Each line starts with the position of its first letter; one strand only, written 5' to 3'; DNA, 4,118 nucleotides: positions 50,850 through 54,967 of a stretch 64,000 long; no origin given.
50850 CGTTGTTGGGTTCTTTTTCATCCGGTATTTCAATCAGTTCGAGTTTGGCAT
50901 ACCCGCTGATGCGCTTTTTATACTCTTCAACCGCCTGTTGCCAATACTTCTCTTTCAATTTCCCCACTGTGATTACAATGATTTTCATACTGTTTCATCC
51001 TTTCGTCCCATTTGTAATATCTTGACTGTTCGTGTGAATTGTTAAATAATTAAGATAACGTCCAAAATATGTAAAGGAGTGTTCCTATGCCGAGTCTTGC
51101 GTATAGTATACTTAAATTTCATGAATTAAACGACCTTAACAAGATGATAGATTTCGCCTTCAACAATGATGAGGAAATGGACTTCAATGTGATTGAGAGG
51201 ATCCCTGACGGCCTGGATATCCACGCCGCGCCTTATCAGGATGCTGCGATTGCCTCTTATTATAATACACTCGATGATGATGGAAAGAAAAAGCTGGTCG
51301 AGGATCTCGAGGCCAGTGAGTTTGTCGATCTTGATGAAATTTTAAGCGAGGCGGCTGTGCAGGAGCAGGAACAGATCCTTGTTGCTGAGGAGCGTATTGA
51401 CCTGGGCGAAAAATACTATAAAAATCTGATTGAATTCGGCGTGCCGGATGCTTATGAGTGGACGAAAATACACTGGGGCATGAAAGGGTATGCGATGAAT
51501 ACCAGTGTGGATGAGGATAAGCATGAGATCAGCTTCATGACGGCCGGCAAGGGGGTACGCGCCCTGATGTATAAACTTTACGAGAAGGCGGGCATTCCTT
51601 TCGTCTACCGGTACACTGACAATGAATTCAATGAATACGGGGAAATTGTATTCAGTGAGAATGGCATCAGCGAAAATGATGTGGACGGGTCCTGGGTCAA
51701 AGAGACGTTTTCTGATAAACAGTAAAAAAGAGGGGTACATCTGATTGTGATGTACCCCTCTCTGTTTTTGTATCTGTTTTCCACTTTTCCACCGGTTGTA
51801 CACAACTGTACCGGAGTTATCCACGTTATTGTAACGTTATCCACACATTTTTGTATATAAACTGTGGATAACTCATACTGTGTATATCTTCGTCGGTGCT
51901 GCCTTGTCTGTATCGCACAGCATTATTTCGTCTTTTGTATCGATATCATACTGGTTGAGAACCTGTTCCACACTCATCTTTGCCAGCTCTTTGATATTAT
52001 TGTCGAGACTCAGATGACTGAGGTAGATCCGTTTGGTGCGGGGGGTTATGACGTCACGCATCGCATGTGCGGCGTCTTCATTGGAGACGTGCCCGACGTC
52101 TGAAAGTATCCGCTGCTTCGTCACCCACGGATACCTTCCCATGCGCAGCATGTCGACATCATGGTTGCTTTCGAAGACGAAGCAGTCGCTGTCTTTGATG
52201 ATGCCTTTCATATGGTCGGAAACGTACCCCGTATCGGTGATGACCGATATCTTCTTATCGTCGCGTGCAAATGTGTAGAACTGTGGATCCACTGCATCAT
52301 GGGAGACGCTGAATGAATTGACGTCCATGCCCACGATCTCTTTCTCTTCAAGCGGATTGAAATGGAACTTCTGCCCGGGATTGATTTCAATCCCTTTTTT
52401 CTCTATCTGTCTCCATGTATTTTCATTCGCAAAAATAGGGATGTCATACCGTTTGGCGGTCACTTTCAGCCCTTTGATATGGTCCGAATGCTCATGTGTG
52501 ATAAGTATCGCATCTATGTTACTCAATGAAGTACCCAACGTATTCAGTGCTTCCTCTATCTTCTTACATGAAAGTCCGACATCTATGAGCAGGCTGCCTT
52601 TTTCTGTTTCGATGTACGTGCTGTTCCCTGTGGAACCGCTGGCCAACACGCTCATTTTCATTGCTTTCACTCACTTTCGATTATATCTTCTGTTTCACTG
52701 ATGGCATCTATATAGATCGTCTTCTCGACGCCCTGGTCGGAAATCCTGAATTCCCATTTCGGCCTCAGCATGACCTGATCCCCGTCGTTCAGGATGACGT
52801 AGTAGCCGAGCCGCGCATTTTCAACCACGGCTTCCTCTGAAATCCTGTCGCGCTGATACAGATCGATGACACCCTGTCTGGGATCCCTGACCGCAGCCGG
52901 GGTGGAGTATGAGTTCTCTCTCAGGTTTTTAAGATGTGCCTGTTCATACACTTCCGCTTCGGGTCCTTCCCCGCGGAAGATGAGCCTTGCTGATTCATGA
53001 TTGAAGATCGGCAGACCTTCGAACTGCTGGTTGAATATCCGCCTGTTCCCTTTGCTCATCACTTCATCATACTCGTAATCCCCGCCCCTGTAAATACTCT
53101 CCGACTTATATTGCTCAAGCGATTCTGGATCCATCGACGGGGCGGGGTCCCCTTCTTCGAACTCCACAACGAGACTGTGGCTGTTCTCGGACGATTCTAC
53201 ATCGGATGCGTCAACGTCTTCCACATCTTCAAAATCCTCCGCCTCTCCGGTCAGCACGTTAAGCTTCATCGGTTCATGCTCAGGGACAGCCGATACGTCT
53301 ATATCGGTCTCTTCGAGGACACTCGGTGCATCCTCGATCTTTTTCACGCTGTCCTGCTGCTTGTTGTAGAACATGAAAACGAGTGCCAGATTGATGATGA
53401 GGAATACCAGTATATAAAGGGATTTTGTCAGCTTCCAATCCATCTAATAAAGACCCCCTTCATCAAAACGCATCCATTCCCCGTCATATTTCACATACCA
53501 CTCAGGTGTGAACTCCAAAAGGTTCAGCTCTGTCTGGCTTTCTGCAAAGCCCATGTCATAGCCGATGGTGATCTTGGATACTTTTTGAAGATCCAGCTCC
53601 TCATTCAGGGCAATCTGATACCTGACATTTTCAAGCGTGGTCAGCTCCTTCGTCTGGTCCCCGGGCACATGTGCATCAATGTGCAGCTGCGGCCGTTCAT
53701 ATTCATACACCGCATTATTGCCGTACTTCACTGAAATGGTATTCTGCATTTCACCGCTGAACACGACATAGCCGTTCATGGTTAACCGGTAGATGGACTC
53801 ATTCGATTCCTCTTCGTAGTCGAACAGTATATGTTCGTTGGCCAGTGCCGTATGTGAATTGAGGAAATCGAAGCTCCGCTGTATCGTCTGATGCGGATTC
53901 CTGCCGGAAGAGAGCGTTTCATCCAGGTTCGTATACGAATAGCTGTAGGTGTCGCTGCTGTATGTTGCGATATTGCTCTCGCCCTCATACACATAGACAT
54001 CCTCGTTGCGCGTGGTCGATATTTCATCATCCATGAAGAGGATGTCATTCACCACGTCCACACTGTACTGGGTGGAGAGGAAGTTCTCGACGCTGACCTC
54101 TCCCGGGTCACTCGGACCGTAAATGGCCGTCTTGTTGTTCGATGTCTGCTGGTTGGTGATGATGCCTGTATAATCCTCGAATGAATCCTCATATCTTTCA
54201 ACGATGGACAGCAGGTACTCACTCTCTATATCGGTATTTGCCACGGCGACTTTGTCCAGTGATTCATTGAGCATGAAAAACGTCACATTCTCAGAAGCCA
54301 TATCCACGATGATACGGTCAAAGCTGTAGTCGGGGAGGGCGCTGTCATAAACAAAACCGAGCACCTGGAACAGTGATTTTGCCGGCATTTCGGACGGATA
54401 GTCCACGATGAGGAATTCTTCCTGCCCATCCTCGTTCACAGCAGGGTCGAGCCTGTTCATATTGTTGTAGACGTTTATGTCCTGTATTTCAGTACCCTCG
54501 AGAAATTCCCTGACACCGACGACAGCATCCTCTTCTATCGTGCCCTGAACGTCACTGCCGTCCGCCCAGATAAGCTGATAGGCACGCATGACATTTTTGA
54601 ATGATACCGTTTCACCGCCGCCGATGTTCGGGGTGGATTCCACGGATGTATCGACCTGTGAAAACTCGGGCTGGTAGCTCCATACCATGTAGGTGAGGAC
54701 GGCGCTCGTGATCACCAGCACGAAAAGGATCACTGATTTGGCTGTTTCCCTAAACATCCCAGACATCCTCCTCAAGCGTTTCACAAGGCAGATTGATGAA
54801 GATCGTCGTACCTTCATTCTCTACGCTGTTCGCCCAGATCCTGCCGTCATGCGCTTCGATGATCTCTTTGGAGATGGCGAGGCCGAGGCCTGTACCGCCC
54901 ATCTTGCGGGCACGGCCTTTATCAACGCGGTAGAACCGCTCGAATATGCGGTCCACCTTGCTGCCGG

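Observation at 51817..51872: Cluster of three consensus DnaA boxes next to rlmH and walJ, possibly equivalent to the B. subtilis yydA DnaA-box cluster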

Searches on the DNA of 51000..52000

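Call 43: search_rna_families(source=window, start=51000, end=52000, threshold=evalue, max_evalue=1)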
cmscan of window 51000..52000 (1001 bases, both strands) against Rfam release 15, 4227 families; matches with E-value up to 1: 2.
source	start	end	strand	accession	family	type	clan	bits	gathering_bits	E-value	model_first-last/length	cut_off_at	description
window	51707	51781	+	RF00885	MIR821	Gene; miRNA;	-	19.6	249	0.43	1-275/275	no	MIR821 microRNA precursor family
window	51704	51781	-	RF00885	MIR821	Gene; miRNA;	-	18.9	249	0.6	1-275/275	no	MIR821 microRNA precursor family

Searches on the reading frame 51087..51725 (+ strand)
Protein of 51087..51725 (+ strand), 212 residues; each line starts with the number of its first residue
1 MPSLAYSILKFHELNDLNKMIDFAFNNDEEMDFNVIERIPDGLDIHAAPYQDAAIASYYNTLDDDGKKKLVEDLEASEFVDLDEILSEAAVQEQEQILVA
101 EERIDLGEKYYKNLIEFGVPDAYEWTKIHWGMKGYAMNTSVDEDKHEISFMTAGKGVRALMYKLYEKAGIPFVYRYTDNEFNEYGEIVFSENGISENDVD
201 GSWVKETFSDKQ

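Call 7: search_protein_families(library=pfam, proteins=[window:51087-51725:+])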
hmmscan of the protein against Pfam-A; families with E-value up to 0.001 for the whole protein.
window:51087-51725:+ (212 aa): 0 families

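Call 45: search_protein_families(library=ncbifam, proteins=[window:51087-51725:+], max_evalue=1)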
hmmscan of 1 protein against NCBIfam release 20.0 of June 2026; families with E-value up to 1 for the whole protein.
window:51087-51725:+ (212 aa): 0 families

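Call 46: search_protein_families(library=pfam, proteins=[window:51087-51725:+], max_evalue=5)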
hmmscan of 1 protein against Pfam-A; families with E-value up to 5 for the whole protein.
window:51087-51725:+ (212 aa): 1 family
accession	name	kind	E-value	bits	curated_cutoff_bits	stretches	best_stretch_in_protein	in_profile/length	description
PF18406.6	DUF1281_C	-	0.1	13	22.8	1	142-203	10-71/88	Ferredoxin-like domain in Api92-like protein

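Call 47: search_protein_families(library=phrogs, proteins=[window:51087-51725:+], max_evalue=1)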
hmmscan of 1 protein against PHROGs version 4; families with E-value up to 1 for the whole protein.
window:51087-51725:+ (212 aa): 2 families
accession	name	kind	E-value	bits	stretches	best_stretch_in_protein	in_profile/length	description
phrog_12644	-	unknown function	4.1e-07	31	1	19-210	21-206/236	-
phrog_26845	-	unknown function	0.18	12.8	1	43-133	19-115/194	-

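Call 48: find_homologous_proteins(query=window:51087-51725:+)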
Query window:51087-51725:+ (212 aa): 21 proteins with E <= 0.001 among 312 candidates.
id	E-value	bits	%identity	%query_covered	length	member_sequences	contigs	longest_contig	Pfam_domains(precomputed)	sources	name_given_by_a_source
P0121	2.5e-136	470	100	100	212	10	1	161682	-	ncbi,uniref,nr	ncbi:hypothetical protein WN59_06445 [Salinicoccus sediminis]|uniref:YubB ferredoxin-like domain-con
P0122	1.6e-124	432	92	100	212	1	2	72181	-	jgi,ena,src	-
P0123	1.2e-120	419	90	100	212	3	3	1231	-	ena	-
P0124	1.3e-108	380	82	98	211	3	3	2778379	-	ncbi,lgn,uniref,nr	ncbi:hypothetical protein [Salinicoccus halodurans]|uniref:YubB ferredoxin-like domain-containing pr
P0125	3.5e-107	375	80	98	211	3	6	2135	-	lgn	-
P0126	1.1e-101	357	75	98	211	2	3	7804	-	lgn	-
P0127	1.1e-100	354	76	99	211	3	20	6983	-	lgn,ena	-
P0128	3.5e-99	349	73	100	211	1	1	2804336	-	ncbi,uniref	ncbi:hypothetical protein [Salinicoccus sp. HZC-1]|uniref:hypothetical protein n=1 Tax=Salinicoccus 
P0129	8.7e-69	250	53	100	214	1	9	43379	-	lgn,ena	-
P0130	1.8e-68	249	52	100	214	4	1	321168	-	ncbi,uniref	ncbi:hypothetical protein ACBR55_09455 [Salinicoccus roseus]|uniref:hypothetical protein n=1 Tax=Sal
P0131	2.2e-68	248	52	100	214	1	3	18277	-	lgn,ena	-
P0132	2.3e-68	248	52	100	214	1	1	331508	-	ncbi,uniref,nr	ncbi:hypothetical protein [Salinicoccus roseus]|uniref:hypothetical protein n=1 Tax=Salinicoccus ros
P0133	2.7e-68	248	52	100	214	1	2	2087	-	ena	-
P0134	2.9e-68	248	52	100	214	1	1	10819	-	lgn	-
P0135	3.1e-68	248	52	100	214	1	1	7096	-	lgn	-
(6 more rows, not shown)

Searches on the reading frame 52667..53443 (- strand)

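Call 7: search_protein_families(library=pfam, proteins=[window:52667-53443:-])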
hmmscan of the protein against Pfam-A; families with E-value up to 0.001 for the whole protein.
window:52667-53443:- (258 aa): 1 family
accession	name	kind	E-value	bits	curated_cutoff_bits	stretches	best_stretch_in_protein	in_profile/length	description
PF09648.15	YycI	-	3.7e-29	102.4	29.7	1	27-248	2-232/232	YycI protein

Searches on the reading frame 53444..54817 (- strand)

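Call 7: search_protein_families(library=pfam, proteins=[window:53444-54817:-])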
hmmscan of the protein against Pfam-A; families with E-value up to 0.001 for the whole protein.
window:53444-54817:- (457 aa): 1 family
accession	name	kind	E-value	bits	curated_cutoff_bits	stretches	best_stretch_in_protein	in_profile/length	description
PF07435.16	YycH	-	2.3e-64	218.5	27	1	24-449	1-423/438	YycH protein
